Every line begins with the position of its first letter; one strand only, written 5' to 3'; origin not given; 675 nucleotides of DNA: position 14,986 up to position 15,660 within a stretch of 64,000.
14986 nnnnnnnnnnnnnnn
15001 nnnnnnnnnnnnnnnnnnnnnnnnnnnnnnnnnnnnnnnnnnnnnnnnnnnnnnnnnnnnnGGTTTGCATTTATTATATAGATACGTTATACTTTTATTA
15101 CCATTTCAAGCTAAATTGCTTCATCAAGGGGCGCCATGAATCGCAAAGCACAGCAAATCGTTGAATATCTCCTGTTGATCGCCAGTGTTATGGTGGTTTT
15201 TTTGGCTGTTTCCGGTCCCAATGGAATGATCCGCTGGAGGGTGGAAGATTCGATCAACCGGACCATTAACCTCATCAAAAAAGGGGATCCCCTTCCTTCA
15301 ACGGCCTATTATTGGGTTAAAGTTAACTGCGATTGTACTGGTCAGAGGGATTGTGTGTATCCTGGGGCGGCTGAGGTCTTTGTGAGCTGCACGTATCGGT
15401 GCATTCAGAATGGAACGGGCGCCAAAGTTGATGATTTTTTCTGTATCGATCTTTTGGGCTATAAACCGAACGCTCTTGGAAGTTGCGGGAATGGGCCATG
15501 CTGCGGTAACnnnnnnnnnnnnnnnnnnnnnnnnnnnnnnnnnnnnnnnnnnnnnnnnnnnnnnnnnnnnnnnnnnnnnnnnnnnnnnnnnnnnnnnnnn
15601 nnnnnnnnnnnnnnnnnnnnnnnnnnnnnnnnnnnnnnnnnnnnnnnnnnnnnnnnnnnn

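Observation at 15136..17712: Giant Cys/Thr-rich repeat protein with a non-canonical Flp/Tad-pilin-like N-terminus, directly upstream of the HxS peptide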

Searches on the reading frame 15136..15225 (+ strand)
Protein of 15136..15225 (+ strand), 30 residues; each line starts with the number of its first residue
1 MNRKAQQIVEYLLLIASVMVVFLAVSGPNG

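Call 6: search_protein_families(library=pfam, proteins=[window:15136-15225:+], max_evalue=10)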
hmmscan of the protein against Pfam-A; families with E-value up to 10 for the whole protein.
seq(30 aa): 0 families

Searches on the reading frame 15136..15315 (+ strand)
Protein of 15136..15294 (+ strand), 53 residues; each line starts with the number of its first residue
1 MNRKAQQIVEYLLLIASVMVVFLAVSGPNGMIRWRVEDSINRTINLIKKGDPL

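Call 6: search_protein_families(library=pfam, proteins=[window:15136-15294:+], max_evalue=10)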
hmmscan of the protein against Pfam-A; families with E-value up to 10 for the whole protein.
seq(53 aa): 0 families

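Call 25: find_homologous_proteins(query=window:15136-15294:+, max_evalue=10)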
Query seq(53 aa): no candidate shares three 5-residue words with the query. No homologue found.

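Call 53: find_related_loci(query=A4, collection=metagenome_contigs, flank=8000)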
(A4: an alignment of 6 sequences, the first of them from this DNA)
Query A4 (60 aa) in metagenome_contigs; peptide patterns used: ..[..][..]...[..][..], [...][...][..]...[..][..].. (x = any residue, [..] = any of these).
85 stretches matched a pattern, but none encodes a relative of the query by tblastn (E <= 1e-3).

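Call 81: search_solved_structures(query=A4, max_evalue=10, show_alignments=5)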
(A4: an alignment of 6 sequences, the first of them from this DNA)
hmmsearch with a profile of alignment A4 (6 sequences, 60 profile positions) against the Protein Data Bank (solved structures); distinct sequences matched with E-value up to 10: 2.
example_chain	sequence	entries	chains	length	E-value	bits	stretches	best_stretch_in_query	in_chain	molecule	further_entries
4js7_A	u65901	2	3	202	0.19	15.1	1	19-38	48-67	cellulose binding protein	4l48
4jcw_A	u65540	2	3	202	0.19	15.1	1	19-38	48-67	cellulose binding protein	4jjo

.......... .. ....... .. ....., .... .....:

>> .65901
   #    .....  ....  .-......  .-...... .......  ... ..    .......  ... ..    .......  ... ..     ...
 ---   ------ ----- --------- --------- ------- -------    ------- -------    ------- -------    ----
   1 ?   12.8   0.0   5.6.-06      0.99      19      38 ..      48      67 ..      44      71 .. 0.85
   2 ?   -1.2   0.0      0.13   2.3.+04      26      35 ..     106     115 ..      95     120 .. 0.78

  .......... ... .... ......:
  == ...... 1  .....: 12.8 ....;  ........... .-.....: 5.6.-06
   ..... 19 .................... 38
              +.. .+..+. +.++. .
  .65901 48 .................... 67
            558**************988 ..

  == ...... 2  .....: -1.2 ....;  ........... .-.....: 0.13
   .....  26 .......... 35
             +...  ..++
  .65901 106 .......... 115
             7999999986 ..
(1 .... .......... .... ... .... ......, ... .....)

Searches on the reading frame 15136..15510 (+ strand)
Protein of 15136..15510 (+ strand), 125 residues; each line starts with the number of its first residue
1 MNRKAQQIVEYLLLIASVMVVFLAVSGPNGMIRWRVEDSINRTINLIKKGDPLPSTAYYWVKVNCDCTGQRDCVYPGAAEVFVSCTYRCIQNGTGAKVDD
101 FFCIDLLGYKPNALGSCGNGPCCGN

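Call 72: predict_structure(alignment_id=A7)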
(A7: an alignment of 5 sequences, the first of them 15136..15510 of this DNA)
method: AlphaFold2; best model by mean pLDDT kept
length: 125 residues; sequences in the alignment: 5
mean_pLDDT: 63.6   pTM: 0.36
mean pLDDT of the five models: 63.6, 63.5, 60.9, 59.5, 59.0
residues with pLDDT >= 90: 0; 70-90: 48; 50-70: 60; < 50: 17
segments of 3 or more residues with pLDDT < 50: 50-55, 117-125
pLDDT, mean of each block of 10 residues (from residue 1): 73 78 62 59 54 57 66 52 71 79 72 53 39
secondary structure, 60 per line:
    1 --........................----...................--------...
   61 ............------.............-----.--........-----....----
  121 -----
elements in order: H3-26 H31-49 E58-72 E79-91 H100-107 E113-116

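Call 74: fold_search(model_id=the predicted structure, library=pdb)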
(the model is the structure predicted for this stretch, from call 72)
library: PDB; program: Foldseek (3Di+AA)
matches with E <= 10: 96; with E <= 0.001: 0
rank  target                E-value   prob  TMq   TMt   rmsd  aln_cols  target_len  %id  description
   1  8oxr                  3.4e-01  0.85  0.31  0.30   4.1        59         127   22  Structure of the N-terminal didomain d1_d2 of the Thrombospondin type-1 domain-containing 7A (released 2024-05-15)
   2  1b44_E                1.5e+00  0.02  0.11  0.12  14.2        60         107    8  CRYSTAL STRUCTURE OF THE B SUBUNIT OF HEAT-LABILE ENTEROTOXIN FROM E. COLI CARRYING A PEPTIDE WITH ANTI-HSV ACTIVITY (released 1999-01-13)
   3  2raj                  2.0e+00  0.07  0.17  0.07   6.9        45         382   13  SO4 bound PX-BAR membrane remodeling unit of Sorting Nexin 9 (released 2007-12-11)
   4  8rj3_I                2.2e+00  0.13  0.26  0.33   5.0        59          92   17  Human RAD52 open ring conformation (released 2024-04-24)
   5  9o17_AO               2.2e+00  0.05  0.16  0.14  14.4        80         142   14  Cryo-EM structure of Methanosarcina acetivorans 70S ribosome (released 2025-09-24)
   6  5lzi_A                2.4e+00  0.02  0.12  0.14  14.3        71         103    8  Porcine heat-labile enterotoxin R13H in complex with inhibitor MM146 (released 2017-05-31)
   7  7r7j_B                2.4e+00  0.02  0.12  0.04  15.8        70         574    8  Crystal structure of RadD with ADP (released 2022-04-13)
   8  9evs_D                2.7e+00  0.10  0.25  0.09  13.6        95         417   18  Structure of the flowering plant mitoribosome with P-site tRNA (released 2025-09-03)
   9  1b44_D                2.7e+00  0.02  0.11  0.12  14.1        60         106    8  CRYSTAL STRUCTURE OF THE B SUBUNIT OF HEAT-LABILE ENTEROTOXIN FROM E. COLI CARRYING A PEPTIDE WITH ANTI-HSV ACTIVITY (released 1999-01-13)
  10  8rj3_H                2.9e+00  0.13  0.26  0.29   5.0        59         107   17  Human RAD52 open ring conformation (released 2024-04-24)
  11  4kwy_A                3.1e+00  0.16  0.27  0.25   4.4        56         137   16  Crystal structure of a putative lipoprotein (CC_3750) from Caulobacter crescentus CB15 at 2.40 A resolution (released 2013-06-19)
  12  9xps_8                3.3e+00  0.08  0.19  0.13   9.9        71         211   10  The neck structure of the Phage Phikz (released 2026-02-11)
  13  6lmj_B                3.3e+00  0.04  0.18  0.22  13.1        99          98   14  ASFV pA104R in complex with double-strand DNA (released 2020-05-13)
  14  8e82_C                3.3e+00  0.04  0.17  0.04   9.8        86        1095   17  Mycobacterium tuberculosis RNAP elongation complex with NusG transcription factor (released 2023-03-22)
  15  5ms0_C                3.5e+00  0.07  0.22  0.03   7.2        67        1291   10  pseudo-atomic model of the RNA polymerase lambda-based antitermination complex solved by cryo-EM (released 2017-05-03)
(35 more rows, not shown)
